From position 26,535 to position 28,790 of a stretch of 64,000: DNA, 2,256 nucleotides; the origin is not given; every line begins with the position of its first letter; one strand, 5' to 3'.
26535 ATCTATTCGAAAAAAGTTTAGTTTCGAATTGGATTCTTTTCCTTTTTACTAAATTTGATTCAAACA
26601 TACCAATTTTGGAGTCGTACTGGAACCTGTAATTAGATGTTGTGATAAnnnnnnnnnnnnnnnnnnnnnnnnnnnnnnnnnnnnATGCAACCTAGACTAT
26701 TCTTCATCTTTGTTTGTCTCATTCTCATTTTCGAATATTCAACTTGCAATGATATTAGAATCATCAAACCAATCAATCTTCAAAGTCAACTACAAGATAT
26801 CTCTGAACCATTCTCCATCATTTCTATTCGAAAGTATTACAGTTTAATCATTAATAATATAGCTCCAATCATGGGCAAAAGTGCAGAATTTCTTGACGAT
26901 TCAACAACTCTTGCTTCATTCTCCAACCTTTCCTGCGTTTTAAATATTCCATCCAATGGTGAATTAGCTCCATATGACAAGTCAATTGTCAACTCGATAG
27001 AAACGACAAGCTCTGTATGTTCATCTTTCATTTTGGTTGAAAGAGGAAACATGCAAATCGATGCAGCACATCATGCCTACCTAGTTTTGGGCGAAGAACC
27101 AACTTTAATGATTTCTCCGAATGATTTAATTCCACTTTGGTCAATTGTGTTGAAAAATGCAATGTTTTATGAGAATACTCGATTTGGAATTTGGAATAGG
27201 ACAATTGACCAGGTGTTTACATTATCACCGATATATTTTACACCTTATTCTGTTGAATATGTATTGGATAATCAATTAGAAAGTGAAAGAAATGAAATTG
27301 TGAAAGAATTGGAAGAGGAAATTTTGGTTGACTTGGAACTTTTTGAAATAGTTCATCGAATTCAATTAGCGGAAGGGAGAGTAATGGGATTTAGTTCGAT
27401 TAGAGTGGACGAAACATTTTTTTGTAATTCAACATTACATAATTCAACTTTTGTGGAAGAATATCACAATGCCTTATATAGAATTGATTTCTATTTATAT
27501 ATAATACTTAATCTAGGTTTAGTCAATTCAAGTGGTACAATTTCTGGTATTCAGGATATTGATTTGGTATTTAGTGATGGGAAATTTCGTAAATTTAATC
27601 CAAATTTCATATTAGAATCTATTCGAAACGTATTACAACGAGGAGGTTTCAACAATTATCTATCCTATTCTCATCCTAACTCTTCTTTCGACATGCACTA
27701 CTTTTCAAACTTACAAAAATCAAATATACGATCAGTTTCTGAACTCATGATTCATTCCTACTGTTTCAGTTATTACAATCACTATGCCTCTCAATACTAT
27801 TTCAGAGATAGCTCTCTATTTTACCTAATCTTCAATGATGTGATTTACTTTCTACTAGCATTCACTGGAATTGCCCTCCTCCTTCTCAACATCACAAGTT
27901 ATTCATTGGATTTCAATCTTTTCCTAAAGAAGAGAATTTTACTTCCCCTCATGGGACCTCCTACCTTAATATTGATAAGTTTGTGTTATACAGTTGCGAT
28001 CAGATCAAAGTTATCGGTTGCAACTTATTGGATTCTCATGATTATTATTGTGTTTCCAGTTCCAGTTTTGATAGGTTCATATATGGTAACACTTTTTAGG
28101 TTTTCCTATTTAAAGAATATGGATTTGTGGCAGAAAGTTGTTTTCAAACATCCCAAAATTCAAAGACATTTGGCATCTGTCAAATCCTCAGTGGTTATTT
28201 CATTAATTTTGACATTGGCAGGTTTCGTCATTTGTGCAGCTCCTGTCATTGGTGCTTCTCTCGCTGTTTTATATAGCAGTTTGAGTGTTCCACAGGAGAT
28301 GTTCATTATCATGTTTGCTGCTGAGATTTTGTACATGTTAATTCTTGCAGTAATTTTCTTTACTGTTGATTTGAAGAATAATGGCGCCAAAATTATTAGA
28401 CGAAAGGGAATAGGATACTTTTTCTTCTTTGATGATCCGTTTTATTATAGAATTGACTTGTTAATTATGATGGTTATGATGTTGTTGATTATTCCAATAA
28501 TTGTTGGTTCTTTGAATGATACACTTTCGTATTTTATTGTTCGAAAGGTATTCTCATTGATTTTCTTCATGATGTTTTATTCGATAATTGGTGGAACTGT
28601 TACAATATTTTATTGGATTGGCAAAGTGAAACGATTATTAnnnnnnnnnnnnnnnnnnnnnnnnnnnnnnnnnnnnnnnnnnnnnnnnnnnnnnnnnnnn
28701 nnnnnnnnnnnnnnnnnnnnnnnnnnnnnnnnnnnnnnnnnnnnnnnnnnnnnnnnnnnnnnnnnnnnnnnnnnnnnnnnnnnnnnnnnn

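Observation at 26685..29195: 7-TM receptor fused to an RGS domain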

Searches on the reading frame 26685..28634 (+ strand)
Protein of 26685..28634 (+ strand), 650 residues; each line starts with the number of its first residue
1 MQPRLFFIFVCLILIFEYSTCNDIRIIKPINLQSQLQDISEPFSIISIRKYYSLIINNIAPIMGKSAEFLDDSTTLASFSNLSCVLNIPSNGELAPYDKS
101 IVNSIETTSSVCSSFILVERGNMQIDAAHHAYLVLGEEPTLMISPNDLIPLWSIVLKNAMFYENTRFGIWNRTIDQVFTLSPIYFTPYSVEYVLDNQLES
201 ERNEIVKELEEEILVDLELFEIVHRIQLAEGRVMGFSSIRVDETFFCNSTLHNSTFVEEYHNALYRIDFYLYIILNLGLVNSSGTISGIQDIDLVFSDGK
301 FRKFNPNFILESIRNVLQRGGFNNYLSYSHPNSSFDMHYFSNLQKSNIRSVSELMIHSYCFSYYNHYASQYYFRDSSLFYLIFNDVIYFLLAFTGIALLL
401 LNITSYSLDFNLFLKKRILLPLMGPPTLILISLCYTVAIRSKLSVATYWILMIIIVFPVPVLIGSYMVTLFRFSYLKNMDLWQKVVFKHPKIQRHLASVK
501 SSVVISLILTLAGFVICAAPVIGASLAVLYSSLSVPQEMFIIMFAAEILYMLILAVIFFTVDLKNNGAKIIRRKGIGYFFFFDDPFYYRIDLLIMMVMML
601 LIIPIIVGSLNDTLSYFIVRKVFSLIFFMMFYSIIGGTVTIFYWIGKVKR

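Call 23: search_protein_representatives(alignment_id=A2)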
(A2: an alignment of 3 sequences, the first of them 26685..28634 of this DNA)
Query: 3 sequences, 625 profile positions. Proteins with E-value up to 0.001 (for the whole library): 32; up to 1e-10: 15; up to 1e-30: 6. The best 32 are listed.
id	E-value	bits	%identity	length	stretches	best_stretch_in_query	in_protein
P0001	0.0e+00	1182.2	-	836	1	2-625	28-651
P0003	0.0e+00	1068.4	-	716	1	30-625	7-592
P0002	1.2e-208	711.1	-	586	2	1-339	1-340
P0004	5.2e-160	550.5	-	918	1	14-623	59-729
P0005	2.1e-138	479.1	-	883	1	4-624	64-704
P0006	2.9e-81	290.4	-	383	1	426-624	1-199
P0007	5.7e-24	101.1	-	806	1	211-615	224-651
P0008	1.0e-20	90.4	-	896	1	144-612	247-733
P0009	1.2e-18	83.6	-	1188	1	212-620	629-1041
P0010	6.5e-15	71.2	-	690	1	311-618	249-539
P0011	3.1e-13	65.7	-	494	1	313-622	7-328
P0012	2.5e-12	62.7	-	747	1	223-618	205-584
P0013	2.9e-12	62.5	-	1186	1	310-623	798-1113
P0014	1.3e-11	60.3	-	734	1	333-624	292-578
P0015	1.0e-10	57.3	-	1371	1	302-623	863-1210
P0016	1.6e-09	53.4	-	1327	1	316-615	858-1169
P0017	6.0e-09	51.5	-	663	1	324-615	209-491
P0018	1.1e-08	50.6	-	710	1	290-582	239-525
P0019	1.3e-08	50.4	-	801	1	363-623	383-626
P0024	6.9e-06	41.4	-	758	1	329-620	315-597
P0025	1.1e-05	40.7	-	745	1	361-622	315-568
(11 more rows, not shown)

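Call 26: list_cluster_members(proteins=[P0004, P0005, P0007, P0008, P0009, P0010, P0012, P0013, P0015, P0017])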
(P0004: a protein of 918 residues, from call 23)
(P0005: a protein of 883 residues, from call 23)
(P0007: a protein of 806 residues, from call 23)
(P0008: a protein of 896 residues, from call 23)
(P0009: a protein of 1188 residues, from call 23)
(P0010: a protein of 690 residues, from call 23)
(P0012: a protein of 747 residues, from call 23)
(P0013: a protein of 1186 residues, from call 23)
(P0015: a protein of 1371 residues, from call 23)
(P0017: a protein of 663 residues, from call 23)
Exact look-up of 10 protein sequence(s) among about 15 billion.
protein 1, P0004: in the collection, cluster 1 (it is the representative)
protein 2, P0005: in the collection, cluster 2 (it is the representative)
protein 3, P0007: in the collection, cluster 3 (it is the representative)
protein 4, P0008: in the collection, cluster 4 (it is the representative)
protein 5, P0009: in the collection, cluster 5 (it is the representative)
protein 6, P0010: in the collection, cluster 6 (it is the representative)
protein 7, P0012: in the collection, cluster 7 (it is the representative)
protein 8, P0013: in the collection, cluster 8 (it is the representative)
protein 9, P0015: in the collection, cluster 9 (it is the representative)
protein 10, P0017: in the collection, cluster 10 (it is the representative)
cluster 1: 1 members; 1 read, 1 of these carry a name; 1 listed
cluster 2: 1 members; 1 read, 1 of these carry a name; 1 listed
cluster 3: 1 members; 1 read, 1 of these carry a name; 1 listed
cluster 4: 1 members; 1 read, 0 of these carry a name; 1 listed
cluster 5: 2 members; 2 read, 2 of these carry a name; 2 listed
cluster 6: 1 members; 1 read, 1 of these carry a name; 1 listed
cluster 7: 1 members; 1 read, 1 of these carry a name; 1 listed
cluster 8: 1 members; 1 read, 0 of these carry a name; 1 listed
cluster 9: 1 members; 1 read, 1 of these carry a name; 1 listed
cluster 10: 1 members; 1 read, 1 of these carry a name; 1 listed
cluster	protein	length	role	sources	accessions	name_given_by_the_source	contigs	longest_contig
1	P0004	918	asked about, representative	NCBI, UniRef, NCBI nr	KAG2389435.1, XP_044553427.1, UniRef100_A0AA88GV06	hypothetical protein C9374_013995 [Naegleria lovaniensis] | RGS domain-containing protein n=1 Tax=Naegleria lovaniensis TaxID=51637 ... | uncharacterized protein C9374_013995 [Naegleria lovaniensis]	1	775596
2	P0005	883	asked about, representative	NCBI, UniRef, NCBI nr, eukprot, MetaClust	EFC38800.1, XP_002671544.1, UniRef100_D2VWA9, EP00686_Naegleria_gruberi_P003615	predicted protein [Naegleria gruberi] | Predicted protein n=1 Tax=Naegleria gruberi TaxID=5762 RepID=D2VWA9_NAEGR | uncharacterized protein NAEGRDRAFT_52771 [Naegleria gruberi]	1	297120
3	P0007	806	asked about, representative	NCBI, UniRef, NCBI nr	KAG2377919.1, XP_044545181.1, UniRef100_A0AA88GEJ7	hypothetical protein C9374_009004 [Naegleria lovaniensis] | RGS domain-containing protein n=1 Tax=Naegleria lovaniensis TaxID=51637 ... | uncharacterized protein C9374_009004 [Naegleria lovaniensis]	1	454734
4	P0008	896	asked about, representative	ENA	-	-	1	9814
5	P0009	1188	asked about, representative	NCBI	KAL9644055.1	hypothetical protein ABK040_005523 [Willaertia magna]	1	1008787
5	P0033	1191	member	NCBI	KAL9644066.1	hypothetical protein ABK040_005533 [Willaertia magna]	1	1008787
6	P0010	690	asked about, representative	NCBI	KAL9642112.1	hypothetical protein ABK040_007118 [Willaertia magna]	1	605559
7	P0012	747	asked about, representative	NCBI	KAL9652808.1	hypothetical protein ABK040_010840 [Willaertia magna]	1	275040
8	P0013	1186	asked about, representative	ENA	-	-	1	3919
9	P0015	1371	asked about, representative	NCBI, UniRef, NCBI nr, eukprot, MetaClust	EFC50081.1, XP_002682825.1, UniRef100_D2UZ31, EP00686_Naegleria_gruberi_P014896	hypothetical protein NAEGRDRAFT_77883 [Naegleria gruberi] | RGS domain-containing protein n=1 Tax=Naegleria gruberi TaxID=5762 RepID=D2UZ31_NAEGR | uncharacterized protein NAEGRDRAFT_77883 [Naegleria gruberi]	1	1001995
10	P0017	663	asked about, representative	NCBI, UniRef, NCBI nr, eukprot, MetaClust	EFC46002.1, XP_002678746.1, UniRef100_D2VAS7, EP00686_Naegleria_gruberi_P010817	predicted protein [Naegleria gruberi] | Predicted protein n=1 Tax=Naegleria gruberi TaxID=5762 RepID=D2VAS7_NAEGR | uncharacterized protein NAEGRDRAFT_48032 [Naegleria gruberi]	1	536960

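Call 57: search_protein_families(library=pfam, proteins=[P0010, P0012, P0014, P0017, P0024, P0018, P0019, P0025, P0009, P0015], max_evalue=0.1)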
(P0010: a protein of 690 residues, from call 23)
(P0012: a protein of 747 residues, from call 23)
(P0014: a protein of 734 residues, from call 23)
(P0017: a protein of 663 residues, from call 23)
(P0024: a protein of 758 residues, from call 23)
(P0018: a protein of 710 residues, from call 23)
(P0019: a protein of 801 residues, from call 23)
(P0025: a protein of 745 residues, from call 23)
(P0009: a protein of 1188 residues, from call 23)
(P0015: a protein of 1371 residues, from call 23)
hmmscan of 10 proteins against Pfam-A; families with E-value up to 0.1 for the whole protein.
P0010 (690 aa): 1 family
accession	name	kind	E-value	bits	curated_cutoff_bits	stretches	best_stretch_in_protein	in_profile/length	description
PF00615.24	RGS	-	2.8e-09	37.8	23.9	1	561-656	6-100/117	Regulator of G protein signaling domain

P0012 (747 aa): 1 family
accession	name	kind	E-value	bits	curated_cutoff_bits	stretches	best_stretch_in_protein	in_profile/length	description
PF00615.24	RGS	-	1.4e-05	25.8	23.9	1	615-697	5-83/117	Regulator of G protein signaling domain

P0014 (734 aa): 1 family
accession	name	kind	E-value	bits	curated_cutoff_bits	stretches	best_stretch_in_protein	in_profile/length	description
PF00615.24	RGS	-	0.0042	17.9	23.9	1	603-685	2-82/117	Regulator of G protein signaling domain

P0017 (663 aa): 2 families
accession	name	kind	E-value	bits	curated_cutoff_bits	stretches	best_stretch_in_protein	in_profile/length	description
PF00615.24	RGS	-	1.9e-06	28.7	23.9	1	520-609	6-78/117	Regulator of G protein signaling domain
PF10725.14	DUF2517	-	0.078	13.3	25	0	304-345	15-54/61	Protein of unknown function (DUF2517)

P0024 (758 aa): 1 family
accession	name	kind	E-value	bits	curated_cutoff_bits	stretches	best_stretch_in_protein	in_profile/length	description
PF09084.16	NMT1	-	0.00014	22.3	20.5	1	73-145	70-145/216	NMT1/THI5 like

P0018 (710 aa): 1 family
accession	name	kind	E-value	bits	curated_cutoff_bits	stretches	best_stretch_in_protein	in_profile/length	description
PF00615.24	RGS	-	0.00015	22.6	23.9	1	571-656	2-90/117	Regulator of G protein signaling domain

P0019 (801 aa): 1 family
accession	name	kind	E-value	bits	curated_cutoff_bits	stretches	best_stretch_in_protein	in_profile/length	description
PF00615.24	RGS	-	3.6e-08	34.2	23.9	1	658-741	1-85/117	Regulator of G protein signaling domain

P0025 (745 aa): 1 family
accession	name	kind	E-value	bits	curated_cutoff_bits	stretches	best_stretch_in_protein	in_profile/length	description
PF00615.24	RGS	-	0.0046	17.8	23.9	1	581-665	2-82/117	Regulator of G protein signaling domain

P0009 (1188 aa): 1 family
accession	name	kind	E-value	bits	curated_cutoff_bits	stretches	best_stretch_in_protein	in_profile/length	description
PF00615.24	RGS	-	1.2e-05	26.1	23.9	1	1058-1146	3-83/117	Regulator of G protein signaling domain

P0015 (1371 aa): 1 family
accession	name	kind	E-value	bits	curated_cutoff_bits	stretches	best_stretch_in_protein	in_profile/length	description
PF00615.24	RGS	-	0.0013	19.6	23.9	1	1239-1331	11-98/117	Regulator of G protein signaling domain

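Call 61: find_homologous_proteins(query=P0016, max_evalue=0.001)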
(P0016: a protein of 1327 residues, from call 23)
Query P0016 (1327 aa): 8 proteins with E <= 0.001 among 5689 candidates.
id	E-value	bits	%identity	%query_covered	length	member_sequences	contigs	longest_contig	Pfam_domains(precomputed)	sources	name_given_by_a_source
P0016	0.0e+0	3030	100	100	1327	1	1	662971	-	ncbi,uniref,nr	ncbi:hypothetical protein C9374_004501 [Naegleria lovaniensis]|uniref:RGS domain-containing protein 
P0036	0.0e+0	2421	80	100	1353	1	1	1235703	-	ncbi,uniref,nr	ncbi:hypothetical protein FDP41_000658 [Naegleria fowleri]|uniref:RGS domain-containing protein n=1 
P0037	0.0e+0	2224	81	90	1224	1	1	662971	-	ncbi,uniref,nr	ncbi:hypothetical protein C9374_004496 [Naegleria lovaniensis]|uniref:RGS domain-containing protein 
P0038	0.0e+0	1668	58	97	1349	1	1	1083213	-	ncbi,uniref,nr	ncbi:hypothetical protein C9374_003618 [Naegleria lovaniensis]|uniref:RGS domain-containing protein 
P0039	0.0e+0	1277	48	97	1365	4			-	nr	nr:unnamed protein product [Naegleria fowleri]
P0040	0.0e+0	1222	47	97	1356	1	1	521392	-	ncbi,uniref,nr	ncbi:hypothetical protein C9374_007781 [Naegleria lovaniensis]|uniref:Uncharacterized protein n=1 Ta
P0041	0.0e+0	1182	51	80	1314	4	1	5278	-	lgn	-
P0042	0.0e+0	1111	69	53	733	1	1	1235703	-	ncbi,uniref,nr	ncbi:hypothetical protein FDP41_000663 [Naegleria fowleri]|uniref:Uncharacterized protein n=1 Tax=Na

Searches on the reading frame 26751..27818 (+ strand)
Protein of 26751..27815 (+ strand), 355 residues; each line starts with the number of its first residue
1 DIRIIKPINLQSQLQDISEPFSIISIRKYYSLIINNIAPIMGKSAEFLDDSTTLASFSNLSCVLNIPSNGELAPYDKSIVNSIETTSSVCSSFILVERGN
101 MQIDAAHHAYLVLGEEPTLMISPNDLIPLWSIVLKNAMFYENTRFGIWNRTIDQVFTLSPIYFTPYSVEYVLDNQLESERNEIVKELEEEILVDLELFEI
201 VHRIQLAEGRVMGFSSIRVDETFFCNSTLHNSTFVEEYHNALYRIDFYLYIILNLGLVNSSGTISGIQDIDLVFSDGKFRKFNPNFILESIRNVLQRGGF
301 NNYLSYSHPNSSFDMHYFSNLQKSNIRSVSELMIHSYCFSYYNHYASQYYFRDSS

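Call 22: search_protein_families(library=pfam, proteins=[window:26751-27815:+], max_evalue=1)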
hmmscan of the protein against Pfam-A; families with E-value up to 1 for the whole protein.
window:26751-27815:+ (355 aa): 1 family
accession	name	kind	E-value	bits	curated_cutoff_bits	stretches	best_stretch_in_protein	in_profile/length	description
PF17772.7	zf-MYST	-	0.33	11.1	28.8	0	315-345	16-45/55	MYST family zinc finger domain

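Call 49: predict_structure(alignment_id=A5)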
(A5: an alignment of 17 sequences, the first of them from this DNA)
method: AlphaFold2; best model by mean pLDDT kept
length: 356 residues; sequences in the alignment: 17
mean_pLDDT: 70.6   pTM: 0.76
mean pLDDT of the five models: 70.6, 70.2, 54.5, 53.5, 51.7
residues with pLDDT >= 90: 33; 70-90: 178; 50-70: 93; < 50: 52
segments of 3 or more residues with pLDDT < 50: 1-13, 43-61, 69-77, 215-221
pLDDT, mean of each block of 10 residues (from residue 1): 38 63 81 73 45 40 51 46 54 54 55 63 80 79 76 81 76 83 93 94 80 49 72 89 89 68 63 72 87 89 79 70 71 86 84 70
secondary structure, 60 per line:
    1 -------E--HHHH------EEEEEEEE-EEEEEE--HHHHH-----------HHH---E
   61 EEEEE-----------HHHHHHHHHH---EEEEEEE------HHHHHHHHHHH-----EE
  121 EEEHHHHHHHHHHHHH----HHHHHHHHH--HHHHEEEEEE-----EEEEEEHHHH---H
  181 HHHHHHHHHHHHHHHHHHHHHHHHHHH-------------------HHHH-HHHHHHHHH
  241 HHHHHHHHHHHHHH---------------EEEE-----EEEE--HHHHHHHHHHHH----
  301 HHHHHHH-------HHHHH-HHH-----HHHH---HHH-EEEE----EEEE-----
elements in order: H11-14 E21-28 E30-35 H38-42 E60-65 H77-86 E90-96 H103-113 E119-123 H124-136 H141-149 H152-155 E156-161 E167-172 H173-176 H180-207 H227-230 H232-254 E270-273 E279-282 H285-296 H301-307 H315-319 H329-332 E340-343 E348-351

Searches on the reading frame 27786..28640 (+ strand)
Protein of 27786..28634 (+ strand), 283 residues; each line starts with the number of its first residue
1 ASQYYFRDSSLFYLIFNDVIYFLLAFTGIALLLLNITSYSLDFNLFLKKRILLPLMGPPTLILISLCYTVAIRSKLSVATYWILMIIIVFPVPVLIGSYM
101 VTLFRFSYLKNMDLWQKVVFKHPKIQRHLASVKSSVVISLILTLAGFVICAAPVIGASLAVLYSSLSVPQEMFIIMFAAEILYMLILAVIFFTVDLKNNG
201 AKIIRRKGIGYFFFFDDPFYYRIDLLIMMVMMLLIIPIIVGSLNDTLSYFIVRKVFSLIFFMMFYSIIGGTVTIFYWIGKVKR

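Call 22: search_protein_families(library=pfam, proteins=[window:27786-28634:+], max_evalue=1)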
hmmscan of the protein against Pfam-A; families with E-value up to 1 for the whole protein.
window:27786-28634:+ (283 aa): 1 family
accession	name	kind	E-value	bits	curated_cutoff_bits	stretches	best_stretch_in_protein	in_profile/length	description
PF00045.24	Hemopexin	-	0.011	16.1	21.3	1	207-226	8-26/45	Hemopexin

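Call 36: search_solved_structures(query=A4, max_evalue=10, show_alignments=2)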
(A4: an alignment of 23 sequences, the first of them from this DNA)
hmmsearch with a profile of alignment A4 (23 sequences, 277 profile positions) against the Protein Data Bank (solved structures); distinct sequences matched with E-value up to 10: 2.
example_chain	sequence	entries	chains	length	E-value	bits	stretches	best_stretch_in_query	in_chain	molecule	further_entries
6gs2_B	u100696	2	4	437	0.14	14.7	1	189-219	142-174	SA1708 protein | DUF1727 domain-containing protein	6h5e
7q8e_A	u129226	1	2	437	0.14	14.7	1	189-219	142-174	Lipid II isoglutaminyl synthase (glutamine-hydrolyzing) subunit MurT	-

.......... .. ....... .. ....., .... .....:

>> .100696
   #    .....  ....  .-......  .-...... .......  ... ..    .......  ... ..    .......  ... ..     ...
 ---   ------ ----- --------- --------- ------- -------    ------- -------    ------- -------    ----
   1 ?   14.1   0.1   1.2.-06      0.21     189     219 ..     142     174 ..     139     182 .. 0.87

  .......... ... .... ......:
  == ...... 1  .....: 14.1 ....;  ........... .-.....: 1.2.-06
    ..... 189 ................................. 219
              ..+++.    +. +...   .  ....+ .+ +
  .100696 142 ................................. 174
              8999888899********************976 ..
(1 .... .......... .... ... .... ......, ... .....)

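Call 59: find_homologous_proteins(query=A4, max_evalue=0.001)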
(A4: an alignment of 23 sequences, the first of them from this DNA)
Query A4 (23 sequences) (281 aa, profile of the alignment): 2 proteins with E <= 0.001 among 8000 candidates.
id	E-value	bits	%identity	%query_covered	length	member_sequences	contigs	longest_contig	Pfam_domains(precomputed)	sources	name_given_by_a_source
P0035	4.4e-50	189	48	16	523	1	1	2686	-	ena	-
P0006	1.9e-45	173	57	70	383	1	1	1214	PF00615.25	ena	-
